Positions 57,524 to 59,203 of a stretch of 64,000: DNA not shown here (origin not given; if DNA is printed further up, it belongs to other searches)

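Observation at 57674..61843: Three tandem Tat-exported DegT/EryC1-type PLP sugar aminotransferases inside a catabolic glycan locus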

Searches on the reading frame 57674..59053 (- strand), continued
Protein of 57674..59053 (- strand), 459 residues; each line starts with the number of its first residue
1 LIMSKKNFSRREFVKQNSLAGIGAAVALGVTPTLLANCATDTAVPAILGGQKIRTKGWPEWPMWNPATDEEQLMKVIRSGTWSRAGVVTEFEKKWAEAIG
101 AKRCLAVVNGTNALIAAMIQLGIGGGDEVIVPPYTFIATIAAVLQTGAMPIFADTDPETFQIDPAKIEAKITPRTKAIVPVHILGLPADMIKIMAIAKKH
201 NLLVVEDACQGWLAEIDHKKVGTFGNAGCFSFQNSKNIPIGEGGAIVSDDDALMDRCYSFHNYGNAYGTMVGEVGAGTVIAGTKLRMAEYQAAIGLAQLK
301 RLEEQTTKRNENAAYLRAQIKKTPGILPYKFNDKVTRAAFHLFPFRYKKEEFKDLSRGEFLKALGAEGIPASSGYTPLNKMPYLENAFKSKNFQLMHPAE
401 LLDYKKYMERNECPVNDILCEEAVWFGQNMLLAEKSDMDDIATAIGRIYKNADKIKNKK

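Call 40: find_encoding_contigs(protein=P0092, flank=10000, max_places=3)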
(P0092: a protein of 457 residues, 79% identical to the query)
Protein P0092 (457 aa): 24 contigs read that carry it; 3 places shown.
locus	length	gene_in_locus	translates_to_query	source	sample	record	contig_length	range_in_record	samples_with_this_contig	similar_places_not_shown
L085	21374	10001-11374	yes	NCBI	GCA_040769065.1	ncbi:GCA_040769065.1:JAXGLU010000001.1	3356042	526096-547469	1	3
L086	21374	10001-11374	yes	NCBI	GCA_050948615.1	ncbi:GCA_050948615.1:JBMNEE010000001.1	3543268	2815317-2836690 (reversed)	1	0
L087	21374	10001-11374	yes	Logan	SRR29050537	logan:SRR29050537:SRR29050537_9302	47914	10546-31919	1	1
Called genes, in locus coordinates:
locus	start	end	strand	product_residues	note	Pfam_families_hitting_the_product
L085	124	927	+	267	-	PF00106:adh_short, PF08659:KR, PF13561:adh_short_C2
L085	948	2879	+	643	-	PF04734:Ceramidase_alk (weak)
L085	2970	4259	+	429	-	PF07690:MFS_1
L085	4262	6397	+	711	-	-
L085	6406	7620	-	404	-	PF01041:DegT_DnrJ_EryC1, PF00155:Aminotran_1_2, PF01053:Cys_Met_Meta_PP, PF01212:Beta_elim_lyase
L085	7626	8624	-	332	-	PF01408:GFO_IDH_MocA, PF22725:GFO_IDH_MocA_C3, PF02894:GFO_IDH_MocA_C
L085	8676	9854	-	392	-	PF00326:Peptidase_S9 (faint)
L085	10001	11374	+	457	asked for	PF00266:Aminotran_5 (faint), PF01041:DegT_DnrJ_EryC1, PF00155:Aminotran_1_2, PF01276:OKR_DC_1 (faint)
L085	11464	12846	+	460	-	-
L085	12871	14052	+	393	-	PF13088:BNR_2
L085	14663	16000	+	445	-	PF01408:GFO_IDH_MocA, PF19051:GFO_IDH_MocA_C2 (weak), PF22725:GFO_IDH_MocA_C3 (faint), PF19051:GFO_IDH_MocA_C2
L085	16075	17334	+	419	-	PF01408:GFO_IDH_MocA, PF19051:GFO_IDH_MocA_C2, PF22725:GFO_IDH_MocA_C3 (weak), PF19051:GFO_IDH_MocA_C2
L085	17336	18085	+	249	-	-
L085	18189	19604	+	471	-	PF01408:GFO_IDH_MocA, PF22725:GFO_IDH_MocA_C3, PF19051:GFO_IDH_MocA_C2, PF02894:GFO_IDH_MocA_C, PF19051:GFO_IDH_MocA_C2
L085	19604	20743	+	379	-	PF10503:Esterase_PHB (weak), PF00326:Peptidase_S9 (weak)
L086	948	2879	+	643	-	PF04734:Ceramidase_alk (weak)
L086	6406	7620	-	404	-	PF01041:DegT_DnrJ_EryC1, PF00155:Aminotran_1_2, PF01053:Cys_Met_Meta_PP, PF01212:Beta_elim_lyase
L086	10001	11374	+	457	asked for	PF00266:Aminotran_5 (faint), PF01041:DegT_DnrJ_EryC1, PF00155:Aminotran_1_2, PF01276:OKR_DC_1 (faint)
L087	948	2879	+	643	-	PF04734:Ceramidase_alk (weak)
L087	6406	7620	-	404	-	PF01041:DegT_DnrJ_EryC1, PF00155:Aminotran_1_2, PF01053:Cys_Met_Meta_PP, PF01212:Beta_elim_lyase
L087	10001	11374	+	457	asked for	PF00266:Aminotran_5 (faint), PF01041:DegT_DnrJ_EryC1, PF00155:Aminotran_1_2, PF01276:OKR_DC_1 (faint)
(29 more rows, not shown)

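Call 41: find_encoding_contigs(protein=P0117, flank=10000, max_places=2)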
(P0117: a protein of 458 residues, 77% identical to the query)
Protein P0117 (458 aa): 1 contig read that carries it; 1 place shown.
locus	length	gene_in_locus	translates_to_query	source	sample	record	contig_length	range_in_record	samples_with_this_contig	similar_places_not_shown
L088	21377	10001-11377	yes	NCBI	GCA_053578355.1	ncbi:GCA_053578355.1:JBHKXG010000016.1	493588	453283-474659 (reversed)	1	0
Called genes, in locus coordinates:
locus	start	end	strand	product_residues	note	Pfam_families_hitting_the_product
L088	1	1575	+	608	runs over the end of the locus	PF14322:SusD-like_3, PF07980:SusD_RagB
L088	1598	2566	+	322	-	PF08522:BT_3987-like_N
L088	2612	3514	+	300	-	PF01261:AP_endonuc_2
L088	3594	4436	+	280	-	PF00135:COesterase, PF20434:BD-FAE, PF07859:Abhydrolase_3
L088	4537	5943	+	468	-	PF04734:Ceramidase_alk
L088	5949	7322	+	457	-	PF01408:GFO_IDH_MocA, PF19051:GFO_IDH_MocA_C2, PF22725:GFO_IDH_MocA_C3 (weak), PF19051:GFO_IDH_MocA_C2 (weak)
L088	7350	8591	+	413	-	PF01979:Amidohydro_1, PF07969:Amidohydro_3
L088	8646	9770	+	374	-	-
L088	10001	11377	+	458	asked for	PF01041:DegT_DnrJ_EryC1, PF00155:Aminotran_1_2 (weak), PF00266:Aminotran_5 (faint), PF01276:OKR_DC_1 (faint)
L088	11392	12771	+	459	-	-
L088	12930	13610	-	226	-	PF04542:Sigma70_r2 (weak), PF08281:Sigma70_r4_2, PF04545:Sigma70_r4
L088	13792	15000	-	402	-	PF24316:Tli3 (faint), PF13859:BNR_3, PF13088:BNR_2, PF02012:BNR (faint)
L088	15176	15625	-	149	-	PF04074:DUF386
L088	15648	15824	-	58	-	-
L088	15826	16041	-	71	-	PF13378:MR_MLE_C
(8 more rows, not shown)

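Call 47: search_protein_families(library=pfam, alignment_id=A3, max_evalue=0.00001)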
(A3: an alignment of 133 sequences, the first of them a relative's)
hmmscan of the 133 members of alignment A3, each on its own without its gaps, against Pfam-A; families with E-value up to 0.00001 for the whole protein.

A. member 1, L001:7620-8615:- (332 aa): 3 families
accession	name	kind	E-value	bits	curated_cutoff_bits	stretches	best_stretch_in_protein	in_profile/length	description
PF01408.29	GFO_IDH_MocA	-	1.9e-26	93.5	24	1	3-135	2-120/120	Oxidoreductase family, NAD-binding Rossmann fold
PF22725.1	GFO_IDH_MocA_C3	-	1.9e-14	54.1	27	1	143-243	1-104/124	GFO/IDH/MocA C-terminal domain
PF02894.22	GFO_IDH_MocA_C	-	1.6e-08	35.1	22.9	1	147-247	1-113/218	Oxidoreductase family, C-terminal alpha/beta domain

B. families by the number of members that match (of 133 scanned): 154 families (the first 25 are shown)
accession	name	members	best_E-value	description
PF01408.29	GFO_IDH_MocA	12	1.1e-26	Oxidoreductase family, NAD-binding Rossmann fold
PF22725.1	GFO_IDH_MocA_C3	6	3.7e-31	GFO/IDH/MocA C-terminal domain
PF02894.22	GFO_IDH_MocA_C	5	1.2e-25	Oxidoreductase family, C-terminal alpha/beta domain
PF19051.5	GFO_IDH_MocA_C2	5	1.9e-23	Oxidoreductase family, C-terminal alpha/beta domain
PF01042.26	Ribonuc_L-PSP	3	7.2e-36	Endoribonuclease L-PSP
PF01208.23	URO-D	3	2.4e-32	Uroporphyrinogen decarboxylase (URO-D)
PF00535.33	Glycos_transf_2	3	1.8e-24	Glycosyl transferase family 2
PF16490.10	Oxidoreduct_C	2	1.6e-125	Putative oxidoreductase C terminal domain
PF07980.17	SusD_RagB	2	2e-40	SusD family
PF20208.3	ARPP-1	2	1.4e-33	ARG and Rhodanese-Phosphatase-superfamily-associated Protein domain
PF14322.12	SusD-like_3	2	5.1e-28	Starch-binding associating with outer membrane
PF13641.12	Glyco_tranf_2_3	2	2.4e-25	Glycosyltransferase like family 2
PF13632.12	Glyco_trans_2_3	2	1.7e-22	Glycosyl transferase family group 2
PF00482.28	T2SSF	2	1.1e-13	Type II secretion system (T2SS), protein F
PF07963.17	N_methyl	2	1.9e-08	Prokaryotic N-terminal methylation motif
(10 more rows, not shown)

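Call 56: search_protein_families(library=pfam, proteins=[L004:11383-12777:+, L010:11392-12741:+, L032:8574-9902:+, L041:2677-4062:+, L058:8439-9752:+, L061:7753-9135:-, L070:2568-3944:+, L076:4276-7098:+, L078:8625-9983:+, L016:11387-12781:+], max_evalue=0.01)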
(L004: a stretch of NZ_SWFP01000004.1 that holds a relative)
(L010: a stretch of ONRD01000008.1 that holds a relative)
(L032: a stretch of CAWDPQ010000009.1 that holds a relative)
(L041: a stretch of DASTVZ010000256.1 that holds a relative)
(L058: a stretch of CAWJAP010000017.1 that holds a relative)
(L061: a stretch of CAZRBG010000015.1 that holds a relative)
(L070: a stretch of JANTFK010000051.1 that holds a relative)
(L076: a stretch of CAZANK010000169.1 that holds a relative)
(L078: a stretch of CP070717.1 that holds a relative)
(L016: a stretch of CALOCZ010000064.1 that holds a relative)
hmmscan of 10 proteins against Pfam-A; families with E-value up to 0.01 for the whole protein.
L004:11383-12777:+ (465 aa): 2 families
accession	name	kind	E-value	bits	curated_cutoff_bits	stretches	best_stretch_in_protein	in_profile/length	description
PF04734.18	Ceramidase_alk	-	1.2e-13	51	32.1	1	33-257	2-233/509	Neutral/alkaline non-lysosomal ceramidase, N-terminal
PF09843.14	DUF2070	-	0.0045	15.8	30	1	42-185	395-528/561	Predicted membrane protein (DUF2070)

L010:11392-12741:+ (450 aa): 1 family
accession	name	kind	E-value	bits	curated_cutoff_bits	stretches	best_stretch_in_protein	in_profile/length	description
PF04734.18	Ceramidase_alk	-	2.8e-20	72.9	32.1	1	28-249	2-231/509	Neutral/alkaline non-lysosomal ceramidase, N-terminal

L032:8574-9902:+ (443 aa): 1 family
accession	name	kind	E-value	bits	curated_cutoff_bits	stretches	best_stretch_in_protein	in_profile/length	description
PF04734.18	Ceramidase_alk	-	1.1e-17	64.4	32.1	1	30-248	2-233/509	Neutral/alkaline non-lysosomal ceramidase, N-terminal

L041:2677-4062:+ (462 aa): 1 family
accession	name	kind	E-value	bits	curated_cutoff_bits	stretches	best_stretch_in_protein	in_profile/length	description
PF04734.18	Ceramidase_alk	-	3.1e-13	49.7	32.1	1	30-248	2-233/509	Neutral/alkaline non-lysosomal ceramidase, N-terminal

L058:8439-9752:+ (438 aa): 1 family
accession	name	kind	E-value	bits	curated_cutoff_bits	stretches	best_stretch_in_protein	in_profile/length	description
PF04734.18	Ceramidase_alk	-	4.7e-15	55.7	32.1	1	25-251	1-245/509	Neutral/alkaline non-lysosomal ceramidase, N-terminal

L061:7753-9135:- (461 aa): 1 family
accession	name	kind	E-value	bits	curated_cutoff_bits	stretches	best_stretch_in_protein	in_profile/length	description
PF04734.18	Ceramidase_alk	-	7.5e-19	68.2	32.1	1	33-181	4-156/509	Neutral/alkaline non-lysosomal ceramidase, N-terminal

L070:2568-3944:+ (459 aa): 0 families

L076:4276-7098:+ (941 aa): 2 families
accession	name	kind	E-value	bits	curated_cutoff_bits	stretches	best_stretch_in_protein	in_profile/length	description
PF04734.18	Ceramidase_alk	-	3.7e-15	56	32.1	1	72-297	3-235/509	Neutral/alkaline non-lysosomal ceramidase, N-terminal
PF06739.17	SBBP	-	0.0082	16.5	20.5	0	906-920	14-28/38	Beta-propeller repeat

L078:8625-9983:+ (453 aa): 1 family
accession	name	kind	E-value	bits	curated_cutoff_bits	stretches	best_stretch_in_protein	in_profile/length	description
PF04734.18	Ceramidase_alk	-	5.8e-17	61.9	32.1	1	29-250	6-232/509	Neutral/alkaline non-lysosomal ceramidase, N-terminal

L016:11387-12781:+ (465 aa): 1 family
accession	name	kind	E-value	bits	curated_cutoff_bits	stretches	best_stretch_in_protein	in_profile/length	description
PF04734.18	Ceramidase_alk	-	7.8e-14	51.6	32.1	1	37-271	3-247/509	Neutral/alkaline non-lysosomal ceramidase, N-terminal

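Call 72: predict_structure(alignment_id=A5)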
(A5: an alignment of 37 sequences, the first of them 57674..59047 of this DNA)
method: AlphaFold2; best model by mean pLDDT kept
length: 457 residues; sequences in the alignment: 37
mean_pLDDT: 86.7   pTM: 0.84
mean pLDDT of the five models: 86.7, 85.8, 84.2, 84.0, 83.5
residues with pLDDT >= 90: 321; 70-90: 71; 50-70: 29; < 50: 36
segments of 3 or more residues with pLDDT < 50: 1-5, 16-38, 270-275
pLDDT, mean of each block of 10 residues (from residue 1): 49 47 33 44 91 89 87 82 85 95 92 95 96 93 95 96 97 97 95 98 93 95 96 83 96 88 53 53 82 91 95 98 96 94 96 95 96 91 91 90 93 95 94 96 97 87
secondary structure, 60 per line:
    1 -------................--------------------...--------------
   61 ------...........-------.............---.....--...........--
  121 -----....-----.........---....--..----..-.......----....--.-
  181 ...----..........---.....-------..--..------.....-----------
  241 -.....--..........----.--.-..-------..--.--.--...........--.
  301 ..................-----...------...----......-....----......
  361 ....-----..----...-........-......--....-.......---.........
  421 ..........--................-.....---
elements in order: H8-23 H67-77 H85-97 E101-105 H108-118 E126-129 H135-143 E147-150 H162-168 E173-176 H188-197 E201-205 E225-229 E242-246 H249-258 H287-297 H300-318 E324-326 E333-335 E340-345 H347-350 H355-364 H380-387 H389-394 H397-400 H402-408 H412-420 E421-425 H426-430 H433-448 H450-454
